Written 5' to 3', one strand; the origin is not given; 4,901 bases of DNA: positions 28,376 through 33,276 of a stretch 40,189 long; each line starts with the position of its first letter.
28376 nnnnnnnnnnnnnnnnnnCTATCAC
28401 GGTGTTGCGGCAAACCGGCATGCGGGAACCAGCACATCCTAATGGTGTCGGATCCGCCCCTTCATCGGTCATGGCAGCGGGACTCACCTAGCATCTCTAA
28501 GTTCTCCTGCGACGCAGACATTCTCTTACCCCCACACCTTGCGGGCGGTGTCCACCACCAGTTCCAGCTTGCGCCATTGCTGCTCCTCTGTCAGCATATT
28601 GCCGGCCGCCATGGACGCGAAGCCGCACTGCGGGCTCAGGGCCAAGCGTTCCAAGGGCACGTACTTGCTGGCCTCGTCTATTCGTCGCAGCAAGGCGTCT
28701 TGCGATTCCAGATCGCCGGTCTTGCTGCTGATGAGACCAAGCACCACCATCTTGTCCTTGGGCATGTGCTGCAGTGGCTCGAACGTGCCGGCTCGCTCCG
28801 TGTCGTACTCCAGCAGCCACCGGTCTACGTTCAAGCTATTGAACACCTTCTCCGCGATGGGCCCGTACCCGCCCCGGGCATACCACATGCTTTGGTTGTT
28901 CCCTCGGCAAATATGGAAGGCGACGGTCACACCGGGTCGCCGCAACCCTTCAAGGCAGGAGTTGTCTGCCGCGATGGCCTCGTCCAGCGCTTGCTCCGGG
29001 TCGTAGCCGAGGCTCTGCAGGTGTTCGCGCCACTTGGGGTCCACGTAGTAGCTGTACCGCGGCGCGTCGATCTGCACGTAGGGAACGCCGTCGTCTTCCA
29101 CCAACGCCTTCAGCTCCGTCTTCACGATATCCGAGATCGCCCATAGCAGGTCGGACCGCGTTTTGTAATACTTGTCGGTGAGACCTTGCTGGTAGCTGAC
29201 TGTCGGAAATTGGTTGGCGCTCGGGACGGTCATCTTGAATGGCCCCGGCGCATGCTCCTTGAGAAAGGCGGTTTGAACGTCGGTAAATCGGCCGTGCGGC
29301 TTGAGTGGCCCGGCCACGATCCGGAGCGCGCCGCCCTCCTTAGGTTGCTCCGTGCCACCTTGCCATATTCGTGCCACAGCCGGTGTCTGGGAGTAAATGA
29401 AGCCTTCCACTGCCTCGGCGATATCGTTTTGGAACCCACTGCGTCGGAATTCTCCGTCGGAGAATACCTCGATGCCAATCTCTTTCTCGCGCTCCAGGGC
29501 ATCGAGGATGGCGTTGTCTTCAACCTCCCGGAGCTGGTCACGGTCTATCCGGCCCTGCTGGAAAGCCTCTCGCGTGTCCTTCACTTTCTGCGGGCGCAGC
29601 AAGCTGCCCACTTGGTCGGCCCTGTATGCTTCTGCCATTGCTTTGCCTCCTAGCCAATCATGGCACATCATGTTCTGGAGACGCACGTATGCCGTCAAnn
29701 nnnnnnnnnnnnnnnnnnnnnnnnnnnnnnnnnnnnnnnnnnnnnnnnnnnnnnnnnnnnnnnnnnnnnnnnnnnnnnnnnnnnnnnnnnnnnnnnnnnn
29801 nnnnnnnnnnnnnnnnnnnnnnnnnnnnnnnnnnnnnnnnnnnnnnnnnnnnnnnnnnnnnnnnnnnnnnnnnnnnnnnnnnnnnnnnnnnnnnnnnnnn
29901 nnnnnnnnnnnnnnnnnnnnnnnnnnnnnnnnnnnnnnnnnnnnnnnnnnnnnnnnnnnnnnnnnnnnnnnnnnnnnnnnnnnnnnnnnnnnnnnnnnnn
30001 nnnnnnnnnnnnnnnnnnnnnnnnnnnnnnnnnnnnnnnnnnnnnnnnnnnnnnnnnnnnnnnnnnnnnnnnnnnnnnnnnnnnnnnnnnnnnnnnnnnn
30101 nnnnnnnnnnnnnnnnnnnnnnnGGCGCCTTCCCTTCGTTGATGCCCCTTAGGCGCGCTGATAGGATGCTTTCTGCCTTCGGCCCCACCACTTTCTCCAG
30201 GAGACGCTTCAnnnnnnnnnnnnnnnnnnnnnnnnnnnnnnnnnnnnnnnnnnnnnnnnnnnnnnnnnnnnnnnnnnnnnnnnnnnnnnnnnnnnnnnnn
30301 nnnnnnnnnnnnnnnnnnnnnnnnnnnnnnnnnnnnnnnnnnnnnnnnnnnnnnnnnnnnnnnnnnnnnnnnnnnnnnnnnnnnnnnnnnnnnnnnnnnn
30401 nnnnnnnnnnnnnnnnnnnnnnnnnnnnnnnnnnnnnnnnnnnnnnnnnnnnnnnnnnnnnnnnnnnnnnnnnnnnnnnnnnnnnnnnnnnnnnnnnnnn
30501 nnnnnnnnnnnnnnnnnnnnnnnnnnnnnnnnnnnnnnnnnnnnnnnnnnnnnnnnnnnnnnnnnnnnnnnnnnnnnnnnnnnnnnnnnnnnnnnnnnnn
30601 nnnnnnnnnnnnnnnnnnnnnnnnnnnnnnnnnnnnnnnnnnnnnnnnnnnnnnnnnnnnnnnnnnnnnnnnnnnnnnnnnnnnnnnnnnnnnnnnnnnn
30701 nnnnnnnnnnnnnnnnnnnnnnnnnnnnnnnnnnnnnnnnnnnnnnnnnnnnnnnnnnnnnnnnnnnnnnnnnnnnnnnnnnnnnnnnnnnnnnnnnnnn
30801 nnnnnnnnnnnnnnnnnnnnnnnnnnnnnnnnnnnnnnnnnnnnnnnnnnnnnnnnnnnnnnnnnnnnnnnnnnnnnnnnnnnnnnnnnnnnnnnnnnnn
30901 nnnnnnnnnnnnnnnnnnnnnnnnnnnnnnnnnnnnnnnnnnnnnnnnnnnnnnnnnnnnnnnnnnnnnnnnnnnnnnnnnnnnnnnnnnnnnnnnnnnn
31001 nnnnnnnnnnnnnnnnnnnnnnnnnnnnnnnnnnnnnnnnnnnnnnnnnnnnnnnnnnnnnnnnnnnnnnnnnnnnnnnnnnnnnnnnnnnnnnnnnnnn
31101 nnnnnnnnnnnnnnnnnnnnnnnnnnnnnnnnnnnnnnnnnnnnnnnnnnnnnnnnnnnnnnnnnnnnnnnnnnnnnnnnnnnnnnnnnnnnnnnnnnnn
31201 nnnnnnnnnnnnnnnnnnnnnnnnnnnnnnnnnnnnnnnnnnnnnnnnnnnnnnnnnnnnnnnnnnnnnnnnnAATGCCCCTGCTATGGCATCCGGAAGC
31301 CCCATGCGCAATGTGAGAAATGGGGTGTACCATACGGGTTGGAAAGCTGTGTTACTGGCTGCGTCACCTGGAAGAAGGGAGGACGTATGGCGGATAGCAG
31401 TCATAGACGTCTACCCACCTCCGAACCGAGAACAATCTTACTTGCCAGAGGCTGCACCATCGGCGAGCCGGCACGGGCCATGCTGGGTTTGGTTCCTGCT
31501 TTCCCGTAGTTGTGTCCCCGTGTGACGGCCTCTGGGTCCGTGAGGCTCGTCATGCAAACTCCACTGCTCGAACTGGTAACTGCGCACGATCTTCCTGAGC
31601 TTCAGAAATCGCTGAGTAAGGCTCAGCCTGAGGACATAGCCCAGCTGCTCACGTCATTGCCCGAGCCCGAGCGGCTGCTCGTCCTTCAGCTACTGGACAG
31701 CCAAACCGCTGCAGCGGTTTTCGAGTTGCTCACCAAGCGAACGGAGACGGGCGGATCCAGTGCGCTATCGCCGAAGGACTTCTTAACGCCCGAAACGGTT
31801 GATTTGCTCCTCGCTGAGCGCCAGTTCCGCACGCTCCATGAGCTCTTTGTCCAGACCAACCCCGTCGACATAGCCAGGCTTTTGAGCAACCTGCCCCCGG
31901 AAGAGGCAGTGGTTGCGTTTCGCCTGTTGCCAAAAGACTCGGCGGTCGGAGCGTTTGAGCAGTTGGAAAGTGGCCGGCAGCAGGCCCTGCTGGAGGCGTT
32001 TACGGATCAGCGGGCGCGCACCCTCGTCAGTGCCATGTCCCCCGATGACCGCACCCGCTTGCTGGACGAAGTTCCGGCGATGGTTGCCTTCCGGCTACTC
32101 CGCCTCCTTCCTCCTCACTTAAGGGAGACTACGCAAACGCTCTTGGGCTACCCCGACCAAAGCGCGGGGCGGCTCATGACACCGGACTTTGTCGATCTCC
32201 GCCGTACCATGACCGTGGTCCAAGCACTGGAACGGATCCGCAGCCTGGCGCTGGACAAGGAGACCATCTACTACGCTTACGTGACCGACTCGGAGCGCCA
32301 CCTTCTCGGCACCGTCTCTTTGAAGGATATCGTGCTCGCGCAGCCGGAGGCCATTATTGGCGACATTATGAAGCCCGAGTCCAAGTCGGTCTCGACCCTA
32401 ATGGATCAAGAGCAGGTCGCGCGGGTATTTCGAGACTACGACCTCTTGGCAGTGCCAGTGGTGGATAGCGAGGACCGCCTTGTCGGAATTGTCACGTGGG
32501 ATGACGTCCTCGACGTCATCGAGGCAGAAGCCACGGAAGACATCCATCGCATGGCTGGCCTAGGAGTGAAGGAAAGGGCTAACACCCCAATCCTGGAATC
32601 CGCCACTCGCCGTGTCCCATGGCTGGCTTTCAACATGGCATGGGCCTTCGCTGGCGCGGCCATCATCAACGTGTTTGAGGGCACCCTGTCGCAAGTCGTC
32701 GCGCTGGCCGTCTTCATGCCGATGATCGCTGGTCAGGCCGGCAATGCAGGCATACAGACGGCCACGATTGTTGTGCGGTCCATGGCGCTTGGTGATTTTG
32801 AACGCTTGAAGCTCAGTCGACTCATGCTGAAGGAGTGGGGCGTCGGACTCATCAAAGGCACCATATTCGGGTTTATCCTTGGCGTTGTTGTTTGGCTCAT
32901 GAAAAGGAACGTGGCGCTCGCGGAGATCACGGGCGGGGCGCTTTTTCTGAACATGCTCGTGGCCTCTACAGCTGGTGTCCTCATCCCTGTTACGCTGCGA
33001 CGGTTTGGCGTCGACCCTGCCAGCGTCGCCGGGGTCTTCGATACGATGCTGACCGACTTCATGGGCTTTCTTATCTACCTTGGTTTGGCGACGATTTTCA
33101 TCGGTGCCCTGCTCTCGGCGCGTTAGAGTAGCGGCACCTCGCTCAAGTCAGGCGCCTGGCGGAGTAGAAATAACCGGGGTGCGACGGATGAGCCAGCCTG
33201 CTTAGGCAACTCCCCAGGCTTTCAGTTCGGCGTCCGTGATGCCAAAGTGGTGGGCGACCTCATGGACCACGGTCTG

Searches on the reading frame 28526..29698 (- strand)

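Call 54: search_protein_families(library=pfam, proteins=[window:28526-29698:-], max_evalue=0.001)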
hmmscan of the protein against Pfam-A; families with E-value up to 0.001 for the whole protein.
window:28526-29698:- (390 aa): 1 family
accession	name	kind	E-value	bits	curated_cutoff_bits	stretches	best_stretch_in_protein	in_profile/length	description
PF01717.24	Meth_synt_2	-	2.4e-16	60.4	21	1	30-364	6-307/324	Cobalamin-independent synthase, Catalytic domain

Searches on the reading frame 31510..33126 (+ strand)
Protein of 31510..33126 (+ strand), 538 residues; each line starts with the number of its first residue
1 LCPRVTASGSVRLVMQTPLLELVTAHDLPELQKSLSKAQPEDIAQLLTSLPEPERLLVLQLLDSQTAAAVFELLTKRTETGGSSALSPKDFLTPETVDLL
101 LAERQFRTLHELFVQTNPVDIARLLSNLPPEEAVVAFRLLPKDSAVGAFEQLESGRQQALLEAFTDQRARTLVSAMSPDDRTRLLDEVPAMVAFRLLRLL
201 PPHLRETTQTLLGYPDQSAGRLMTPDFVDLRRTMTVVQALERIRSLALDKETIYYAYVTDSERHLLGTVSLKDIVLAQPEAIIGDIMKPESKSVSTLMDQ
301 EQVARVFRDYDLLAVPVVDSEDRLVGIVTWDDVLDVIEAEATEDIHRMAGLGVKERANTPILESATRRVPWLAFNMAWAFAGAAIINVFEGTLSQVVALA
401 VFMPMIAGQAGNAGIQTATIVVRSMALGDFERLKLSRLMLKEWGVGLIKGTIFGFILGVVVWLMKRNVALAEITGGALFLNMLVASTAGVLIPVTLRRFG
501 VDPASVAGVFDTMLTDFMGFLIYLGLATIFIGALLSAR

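Call 54: search_protein_families(library=pfam, proteins=[window:31510-33126:+], max_evalue=0.001)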
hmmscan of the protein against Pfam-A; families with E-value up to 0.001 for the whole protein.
window:31510-33126:+ (538 aa): 3 families
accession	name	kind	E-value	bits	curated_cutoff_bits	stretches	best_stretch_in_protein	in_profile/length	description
PF03448.22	MgtE_N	-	9e-33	113.3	25.9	2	117-216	2-101/102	MgtE intracellular N domain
PF01769.21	MgtE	-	6.3e-31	107.7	27.6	1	403-526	1-125/125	Divalent cation transporter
PF00571.33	CBS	-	3e-17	63.1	24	2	283-337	1-55/57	CBS domain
